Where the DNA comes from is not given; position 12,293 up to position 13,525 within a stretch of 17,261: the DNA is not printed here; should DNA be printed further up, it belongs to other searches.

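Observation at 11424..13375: Two tandem mevalonate-kinase-like GHMP kinases; mevalonate pathway apparently interrupted after the second kinase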

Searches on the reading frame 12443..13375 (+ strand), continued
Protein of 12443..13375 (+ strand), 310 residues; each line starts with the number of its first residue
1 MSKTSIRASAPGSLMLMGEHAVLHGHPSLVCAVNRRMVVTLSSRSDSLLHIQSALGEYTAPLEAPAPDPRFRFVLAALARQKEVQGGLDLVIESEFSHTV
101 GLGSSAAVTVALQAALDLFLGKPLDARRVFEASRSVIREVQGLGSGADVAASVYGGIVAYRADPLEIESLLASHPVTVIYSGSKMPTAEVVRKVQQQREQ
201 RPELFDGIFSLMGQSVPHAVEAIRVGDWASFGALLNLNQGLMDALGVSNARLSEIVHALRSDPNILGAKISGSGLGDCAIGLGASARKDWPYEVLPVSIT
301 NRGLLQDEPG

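Call 33: search_protein_families(library=ncbifam, proteins=[L023:3992-4978:+, L020:3974-4918:+, L022:2964-3917:+, L020:5916-7022:+, L022:4974-6074:+], max_evalue=0.001)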
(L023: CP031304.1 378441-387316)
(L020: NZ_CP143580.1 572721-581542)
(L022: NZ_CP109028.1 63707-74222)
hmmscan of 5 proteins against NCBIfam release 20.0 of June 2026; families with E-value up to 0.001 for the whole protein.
L023:3992-4978:+ (328 aa): 18 families
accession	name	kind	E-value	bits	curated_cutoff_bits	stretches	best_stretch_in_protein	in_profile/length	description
NF003036.0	PRK03926.1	equivalog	2e-84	283.2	403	1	1-325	1-297/302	mevalonate kinase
TIGR00549.1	mevalon_kin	equivalog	3.6e-79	266.1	163.05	1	6-295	1-276/276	mevalonate kinase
NF003472.0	PRK05101.1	equivalog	2.2e-28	99.3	499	2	5-190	24-200/382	galactokinase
TIGR00131.1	gal_kin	equivalog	2.2e-28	99.2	226.65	2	5-186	21-194/388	galactokinase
NF003705.0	PRK05322.1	equivalog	1.4e-25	89.9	385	2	6-156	24-166/388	galactokinase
NF003006.0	PRK03817.1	equivalog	4.4e-25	88.4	443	2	5-156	5-141/352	galactokinase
NF001816.0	PRK00555.1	equivalog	3.4e-23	82.2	509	2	5-155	6-144/363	galactokinase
TIGR01220.1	Pmev_kin_Gr_pos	equivalog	4.5e-17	62.1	165.7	2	5-174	4-175/358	phosphomevalonate kinase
TIGR00191.1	thrB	equivalog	8.4e-11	41.3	168.25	1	88-153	66-131/304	homoserine kinase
NF002288.1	PRK01212.1-4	equivalog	7.4e-10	38.3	194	1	91-179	66-152/303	homoserine kinase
NF009948.0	PRK13412.1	equivalog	1.2e-09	36.5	721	1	98-155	722-779/974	bifunctional fucokinase/fucose-1-phosphate guanylyltransferase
TIGR01920.1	Shik_kin_archae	equivalog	1.6e-09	37.5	126.85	1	79-149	47-116/266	shikimate kinase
NF040957.1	Arch_PMK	equivalog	1.7e-09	37.6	500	1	5-296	3-287/316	phosphomevalonate kinase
NF049969.1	GlMnHpPKinHddA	equivalog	3.3e-09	36.6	600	1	102-171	97-166/338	D-glycero-D-manno-heptose 7-phosphate kinase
NF040725.1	panto_kin_Meth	equivalog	2.2e-08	33.4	380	1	67-173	50-153/286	pantoate kinase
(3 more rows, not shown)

L020:3974-4918:+ (314 aa): 15 families
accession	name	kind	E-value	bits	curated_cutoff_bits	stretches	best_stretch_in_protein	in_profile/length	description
TIGR00549.1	mevalon_kin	equivalog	7.8e-92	307.7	163.05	1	11-283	1-276/276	mevalonate kinase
NF003036.0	PRK03926.1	equivalog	3e-48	164.4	403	1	11-302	6-284/302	mevalonate kinase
NF003006.0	PRK03817.1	equivalog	1e-16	60.9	443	1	219-299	247-327/352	galactokinase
NF002288.1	PRK01212.1-4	equivalog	2.3e-13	49.8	194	1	51-299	39-280/303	homoserine kinase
TIGR00131.1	gal_kin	equivalog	8.8e-12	44.6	226.65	1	220-299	284-364/388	galactokinase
NF049969.1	GlMnHpPKinHddA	equivalog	1.5e-11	44.4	600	1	181-305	201-325/338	D-glycero-D-manno-heptose 7-phosphate kinase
NF003705.0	PRK05322.1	equivalog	3.4e-11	42.5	385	1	218-293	281-358/388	galactokinase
NF003472.0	PRK05101.1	equivalog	4.1e-11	42.4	499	1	218-304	275-363/382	galactokinase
NF001816.0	PRK00555.1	equivalog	9.7e-11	41.2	509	1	220-305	259-344/363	galactokinase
TIGR00191.1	thrB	equivalog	2.8e-10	39.6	168.25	1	61-301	52-284/304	homoserine kinase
TIGR01220.1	Pmev_kin_Gr_pos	equivalog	7.3e-09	35.1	165.7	1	98-152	115-169/358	phosphomevalonate kinase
NF009948.0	PRK13412.1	equivalog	3.7e-08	31.6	721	1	90-301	729-952/974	bifunctional fucokinase/fucose-1-phosphate guanylyltransferase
NF002870.0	PRK03188.1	equivalog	2.4e-07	29.7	286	1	218-305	208-291/310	4-(cytidine 5'-diphospho)-2-C-methyl-D-erythritol kinase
TIGR01920.1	Shik_kin_archae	equivalog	3.7e-07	29.8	126.85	1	67-123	50-105/266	shikimate kinase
NF040957.1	Arch_PMK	equivalog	0.00016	21.3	500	1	11-289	4-292/316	phosphomevalonate kinase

L022:2964-3917:+ (317 aa): 12 families
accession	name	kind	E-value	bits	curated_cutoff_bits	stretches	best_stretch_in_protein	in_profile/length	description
TIGR00549.1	mevalon_kin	equivalog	7.7e-68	229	163.05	1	6-283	1-276/276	mevalonate kinase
NF003036.0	PRK03926.1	equivalog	1.7e-36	125.9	403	1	6-302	6-285/302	mevalonate kinase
NF003006.0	PRK03817.1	equivalog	6.1e-20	71.5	443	2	216-298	244-327/352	galactokinase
NF001816.0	PRK00555.1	equivalog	3.9e-19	68.8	509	1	216-301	255-341/363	galactokinase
NF003472.0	PRK05101.1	equivalog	1.1e-16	60.7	499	2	215-299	273-359/382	galactokinase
TIGR00131.1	gal_kin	equivalog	5.9e-15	55.1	226.65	2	215-298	280-364/388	galactokinase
NF003705.0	PRK05322.1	equivalog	1e-14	54.1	385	2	219-296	282-361/388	galactokinase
NF002288.1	PRK01212.1-4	equivalog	5.2e-12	45.4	194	1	80-299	69-281/303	homoserine kinase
TIGR01920.1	Shik_kin_archae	equivalog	2.4e-09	36.9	126.85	1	71-133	53-113/266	shikimate kinase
TIGR00191.1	thrB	equivalog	2.5e-07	29.8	168.25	1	74-154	66-141/304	homoserine kinase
TIGR01220.1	Pmev_kin_Gr_pos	equivalog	3.4e-05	23.1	165.7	0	103-153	118-168/358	phosphomevalonate kinase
NF009948.0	PRK13412.1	equivalog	0.00051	17.8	721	0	207-297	857-949/974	bifunctional fucokinase/fucose-1-phosphate guanylyltransferase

L020:5916-7022:+ (368 aa): 10 families
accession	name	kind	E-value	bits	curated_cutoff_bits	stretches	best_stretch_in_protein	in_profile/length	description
TIGR01220.1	Pmev_kin_Gr_pos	equivalog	4.7e-191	634.5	165.7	1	2-356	1-358/358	phosphomevalonate kinase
TIGR00549.1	mevalon_kin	equivalog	4.6e-33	114.9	163.05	1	7-325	2-275/276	mevalonate kinase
NF003036.0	PRK03926.1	equivalog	6.2e-27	94.5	403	2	1-176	1-149/302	mevalonate kinase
NF040957.1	Arch_PMK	equivalog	6.6e-25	88.3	500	1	4-346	2-303/316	phosphomevalonate kinase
TIGR01219.1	Pmev_kin_ERG8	equivalog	4e-13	49.1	376.95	1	90-241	136-300/456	phosphomevalonate kinase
NF002288.1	PRK01212.1-4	equivalog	3.9e-09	36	194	1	36-177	20-151/303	homoserine kinase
NF040656.1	GHMP_GYDIA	hypoth_equivalog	4.6e-07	29.4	225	0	5-122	3-120/299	GYDIA family GHMP kinase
TIGR00191.1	thrB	equivalog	2.1e-06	26.8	168.25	1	19-180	12-152/304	homoserine kinase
NF040725.1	panto_kin_Meth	equivalog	4.7e-06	25.7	380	1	115-174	98-155/286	pantoate kinase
NF003006.0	PRK03817.1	equivalog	0.0002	20.5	443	1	1-151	1-136/352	galactokinase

L022:4974-6074:+ (366 aa): 8 families
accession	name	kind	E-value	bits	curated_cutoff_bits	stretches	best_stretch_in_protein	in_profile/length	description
TIGR01220.1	Pmev_kin_Gr_pos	equivalog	3.1e-143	477.2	165.7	1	8-363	2-358/358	phosphomevalonate kinase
TIGR00549.1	mevalon_kin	equivalog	3.5e-27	95.6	163.05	1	11-331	1-276/276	mevalonate kinase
NF003036.0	PRK03926.1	equivalog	2.7e-24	85.8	403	2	7-187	2-156/302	mevalonate kinase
NF040957.1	Arch_PMK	equivalog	8.8e-19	68.1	500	1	92-353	63-303/316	phosphomevalonate kinase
NF001816.0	PRK00555.1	equivalog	2.6e-08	33.2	509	1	7-155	3-140/363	galactokinase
TIGR01219.1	Pmev_kin_ERG8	equivalog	8.9e-08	31.5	376.95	0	9-37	2-30/456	phosphomevalonate kinase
TIGR00191.1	thrB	equivalog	5.8e-05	22.1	168.25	1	87-155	64-129/304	homoserine kinase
NF003006.0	PRK03817.1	equivalog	6.3e-05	22.1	443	0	10-153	5-134/352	galactokinase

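Call 36: find_encoding_contigs(protein=P0163, flank=8000, max_places=1)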
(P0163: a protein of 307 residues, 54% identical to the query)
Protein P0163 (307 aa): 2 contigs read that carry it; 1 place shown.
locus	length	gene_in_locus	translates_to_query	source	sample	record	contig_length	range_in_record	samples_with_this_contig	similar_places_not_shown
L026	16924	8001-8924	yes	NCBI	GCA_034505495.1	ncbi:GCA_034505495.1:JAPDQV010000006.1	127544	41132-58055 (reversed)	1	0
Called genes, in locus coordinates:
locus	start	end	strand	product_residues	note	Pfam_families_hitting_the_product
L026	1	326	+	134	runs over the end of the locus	-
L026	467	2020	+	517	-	PF14052:Caps_assemb_Wzi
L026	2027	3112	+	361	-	PF13506:Glyco_transf_21, PF00535:Glycos_transf_2, PF10111:Glyco_tranf_2_2 (faint), PF13641:Glyco_tranf_2_3, PF13632:Glyco_trans_2_3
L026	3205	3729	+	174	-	PF14378:PAP2_3 (weak), PF01569:PAP2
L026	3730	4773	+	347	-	PF00368:HMG-CoA_red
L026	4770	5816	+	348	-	PF01070:FMN_dh (weak), PF01645:Glu_synthase (faint), PF01070:FMN_dh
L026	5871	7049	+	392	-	PF01154:HMG_CoA_synt_N, PF08540:HMG_CoA_synt_C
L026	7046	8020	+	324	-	PF00288:GHMP_kinases_N, PF08544:GHMP_kinases_C (weak)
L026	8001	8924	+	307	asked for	PF00288:GHMP_kinases_N, PF08544:GHMP_kinases_C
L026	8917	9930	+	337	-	PF22700:MVD-like_N, PF00288:GHMP_kinases_N, PF18376:MDD_C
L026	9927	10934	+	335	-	PF03088:Str_synth (faint), PF08450:SGL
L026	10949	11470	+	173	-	PF00881:Nitroreductase, PF14512:TM1586_NiRdase (weak), PF00881:Nitroreductase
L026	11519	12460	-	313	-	-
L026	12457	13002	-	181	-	-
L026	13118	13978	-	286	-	PF01734:Patatin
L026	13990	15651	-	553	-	PF00082:Peptidase_S8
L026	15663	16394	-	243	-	PF00160:Pro_isomerase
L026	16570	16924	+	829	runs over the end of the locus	PF17764:PriA_3primeBD, PF04851:ResIII, PF00270:DEAD, PF18319:Zn_ribbon_PriA, PF00271:Helicase_C, PF18074:PriA_C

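Call 37: find_encoding_contigs(protein=P0161, flank=8000, max_places=1)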
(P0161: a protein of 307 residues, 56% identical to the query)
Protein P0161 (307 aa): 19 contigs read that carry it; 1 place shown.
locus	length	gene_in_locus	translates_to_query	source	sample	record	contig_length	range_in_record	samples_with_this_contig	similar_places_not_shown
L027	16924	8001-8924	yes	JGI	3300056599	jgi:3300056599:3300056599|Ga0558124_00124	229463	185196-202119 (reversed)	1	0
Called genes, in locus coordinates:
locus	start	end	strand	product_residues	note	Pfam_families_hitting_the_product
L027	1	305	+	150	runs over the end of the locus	PF02681:DUF212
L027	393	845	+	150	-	PF01475:FUR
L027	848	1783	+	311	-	PF01297:ZnuA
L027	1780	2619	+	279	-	PF00005:ABC_tran, PF02463:SMC_N (faint), PF13555:AAA_29 (weak), PF13304:AAA_21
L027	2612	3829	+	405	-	PF00950:ABC-3, PF00368:HMG-CoA_red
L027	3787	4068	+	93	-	PF00368:HMG-CoA_red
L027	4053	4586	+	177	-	PF00368:HMG-CoA_red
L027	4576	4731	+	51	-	-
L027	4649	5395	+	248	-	-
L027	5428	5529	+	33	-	-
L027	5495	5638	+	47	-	-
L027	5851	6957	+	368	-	PF00195:Chal_sti_synt_N (weak), PF01154:HMG_CoA_synt_N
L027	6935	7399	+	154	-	PF00288:GHMP_kinases_N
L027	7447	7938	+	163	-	-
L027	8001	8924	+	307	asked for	PF00288:GHMP_kinases_N, PF08544:GHMP_kinases_C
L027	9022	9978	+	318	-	PF22700:MVD-like_N, PF00288:GHMP_kinases_N (weak), PF18376:MDD_C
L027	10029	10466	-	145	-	PF02482:Ribosomal_S30AE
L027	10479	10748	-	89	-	-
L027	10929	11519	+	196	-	-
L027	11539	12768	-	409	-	PF02441:Flavoprotein, PF04127:DFP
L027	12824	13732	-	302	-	PF18884:TSP3_bac (faint)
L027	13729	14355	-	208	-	-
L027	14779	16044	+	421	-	PF08529:NusA_N, PF13184:KH_NusA_1st, PF26594:KH_NusA_2nd, PF00633:HHH (faint), PF14520:HHH_5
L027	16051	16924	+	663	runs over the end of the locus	PF04760:IF2_N, PF00009:GTP_EFTU, PF00025:Arf (weak), PF01926:MMR_HSR1, PF22042:EF-G_D2, PF11987:IF-2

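Call 39: search_solved_structures(query=window:12443-13375:+, max_evalue=1e-10, show_alignments=5)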
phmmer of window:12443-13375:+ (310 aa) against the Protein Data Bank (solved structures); distinct sequences matched with E-value up to 1e-10: 11.
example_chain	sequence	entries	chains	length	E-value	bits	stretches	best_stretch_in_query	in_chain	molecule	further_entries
6mde_A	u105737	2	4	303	1.4e-36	129.8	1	6-286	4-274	Mevalonate kinase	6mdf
4hac_A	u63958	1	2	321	1.6e-36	129.6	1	6-286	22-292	Mevalonate kinase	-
8teb_A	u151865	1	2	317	1.3e-33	120.1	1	6-287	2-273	Mevalonate kinase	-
2hfs_A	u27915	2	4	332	1.3e-20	77.5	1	2-286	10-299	Mevalonate kinase, putative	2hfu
1vis_A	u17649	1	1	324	4.6e-17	65.8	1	8-282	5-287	Mevalonate kinase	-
1kkh_A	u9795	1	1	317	5.5e-17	65.5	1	9-282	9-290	Mevalonate Kinase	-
2r3v_A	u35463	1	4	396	9.2e-16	61.5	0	138-284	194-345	Mevalonate kinase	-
1kvk_A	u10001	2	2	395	5.1e-14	55.8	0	71-282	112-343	mevalonate kinase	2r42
3k17_A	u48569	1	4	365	8.2e-14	55.1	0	3-162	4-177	Lin0012 protein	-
2x7i_A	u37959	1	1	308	3.6e-13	53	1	10-280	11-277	MEVALONATE KINASE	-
8tfo_A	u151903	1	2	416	3.6e-13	53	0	82-281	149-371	Mevalonate kinase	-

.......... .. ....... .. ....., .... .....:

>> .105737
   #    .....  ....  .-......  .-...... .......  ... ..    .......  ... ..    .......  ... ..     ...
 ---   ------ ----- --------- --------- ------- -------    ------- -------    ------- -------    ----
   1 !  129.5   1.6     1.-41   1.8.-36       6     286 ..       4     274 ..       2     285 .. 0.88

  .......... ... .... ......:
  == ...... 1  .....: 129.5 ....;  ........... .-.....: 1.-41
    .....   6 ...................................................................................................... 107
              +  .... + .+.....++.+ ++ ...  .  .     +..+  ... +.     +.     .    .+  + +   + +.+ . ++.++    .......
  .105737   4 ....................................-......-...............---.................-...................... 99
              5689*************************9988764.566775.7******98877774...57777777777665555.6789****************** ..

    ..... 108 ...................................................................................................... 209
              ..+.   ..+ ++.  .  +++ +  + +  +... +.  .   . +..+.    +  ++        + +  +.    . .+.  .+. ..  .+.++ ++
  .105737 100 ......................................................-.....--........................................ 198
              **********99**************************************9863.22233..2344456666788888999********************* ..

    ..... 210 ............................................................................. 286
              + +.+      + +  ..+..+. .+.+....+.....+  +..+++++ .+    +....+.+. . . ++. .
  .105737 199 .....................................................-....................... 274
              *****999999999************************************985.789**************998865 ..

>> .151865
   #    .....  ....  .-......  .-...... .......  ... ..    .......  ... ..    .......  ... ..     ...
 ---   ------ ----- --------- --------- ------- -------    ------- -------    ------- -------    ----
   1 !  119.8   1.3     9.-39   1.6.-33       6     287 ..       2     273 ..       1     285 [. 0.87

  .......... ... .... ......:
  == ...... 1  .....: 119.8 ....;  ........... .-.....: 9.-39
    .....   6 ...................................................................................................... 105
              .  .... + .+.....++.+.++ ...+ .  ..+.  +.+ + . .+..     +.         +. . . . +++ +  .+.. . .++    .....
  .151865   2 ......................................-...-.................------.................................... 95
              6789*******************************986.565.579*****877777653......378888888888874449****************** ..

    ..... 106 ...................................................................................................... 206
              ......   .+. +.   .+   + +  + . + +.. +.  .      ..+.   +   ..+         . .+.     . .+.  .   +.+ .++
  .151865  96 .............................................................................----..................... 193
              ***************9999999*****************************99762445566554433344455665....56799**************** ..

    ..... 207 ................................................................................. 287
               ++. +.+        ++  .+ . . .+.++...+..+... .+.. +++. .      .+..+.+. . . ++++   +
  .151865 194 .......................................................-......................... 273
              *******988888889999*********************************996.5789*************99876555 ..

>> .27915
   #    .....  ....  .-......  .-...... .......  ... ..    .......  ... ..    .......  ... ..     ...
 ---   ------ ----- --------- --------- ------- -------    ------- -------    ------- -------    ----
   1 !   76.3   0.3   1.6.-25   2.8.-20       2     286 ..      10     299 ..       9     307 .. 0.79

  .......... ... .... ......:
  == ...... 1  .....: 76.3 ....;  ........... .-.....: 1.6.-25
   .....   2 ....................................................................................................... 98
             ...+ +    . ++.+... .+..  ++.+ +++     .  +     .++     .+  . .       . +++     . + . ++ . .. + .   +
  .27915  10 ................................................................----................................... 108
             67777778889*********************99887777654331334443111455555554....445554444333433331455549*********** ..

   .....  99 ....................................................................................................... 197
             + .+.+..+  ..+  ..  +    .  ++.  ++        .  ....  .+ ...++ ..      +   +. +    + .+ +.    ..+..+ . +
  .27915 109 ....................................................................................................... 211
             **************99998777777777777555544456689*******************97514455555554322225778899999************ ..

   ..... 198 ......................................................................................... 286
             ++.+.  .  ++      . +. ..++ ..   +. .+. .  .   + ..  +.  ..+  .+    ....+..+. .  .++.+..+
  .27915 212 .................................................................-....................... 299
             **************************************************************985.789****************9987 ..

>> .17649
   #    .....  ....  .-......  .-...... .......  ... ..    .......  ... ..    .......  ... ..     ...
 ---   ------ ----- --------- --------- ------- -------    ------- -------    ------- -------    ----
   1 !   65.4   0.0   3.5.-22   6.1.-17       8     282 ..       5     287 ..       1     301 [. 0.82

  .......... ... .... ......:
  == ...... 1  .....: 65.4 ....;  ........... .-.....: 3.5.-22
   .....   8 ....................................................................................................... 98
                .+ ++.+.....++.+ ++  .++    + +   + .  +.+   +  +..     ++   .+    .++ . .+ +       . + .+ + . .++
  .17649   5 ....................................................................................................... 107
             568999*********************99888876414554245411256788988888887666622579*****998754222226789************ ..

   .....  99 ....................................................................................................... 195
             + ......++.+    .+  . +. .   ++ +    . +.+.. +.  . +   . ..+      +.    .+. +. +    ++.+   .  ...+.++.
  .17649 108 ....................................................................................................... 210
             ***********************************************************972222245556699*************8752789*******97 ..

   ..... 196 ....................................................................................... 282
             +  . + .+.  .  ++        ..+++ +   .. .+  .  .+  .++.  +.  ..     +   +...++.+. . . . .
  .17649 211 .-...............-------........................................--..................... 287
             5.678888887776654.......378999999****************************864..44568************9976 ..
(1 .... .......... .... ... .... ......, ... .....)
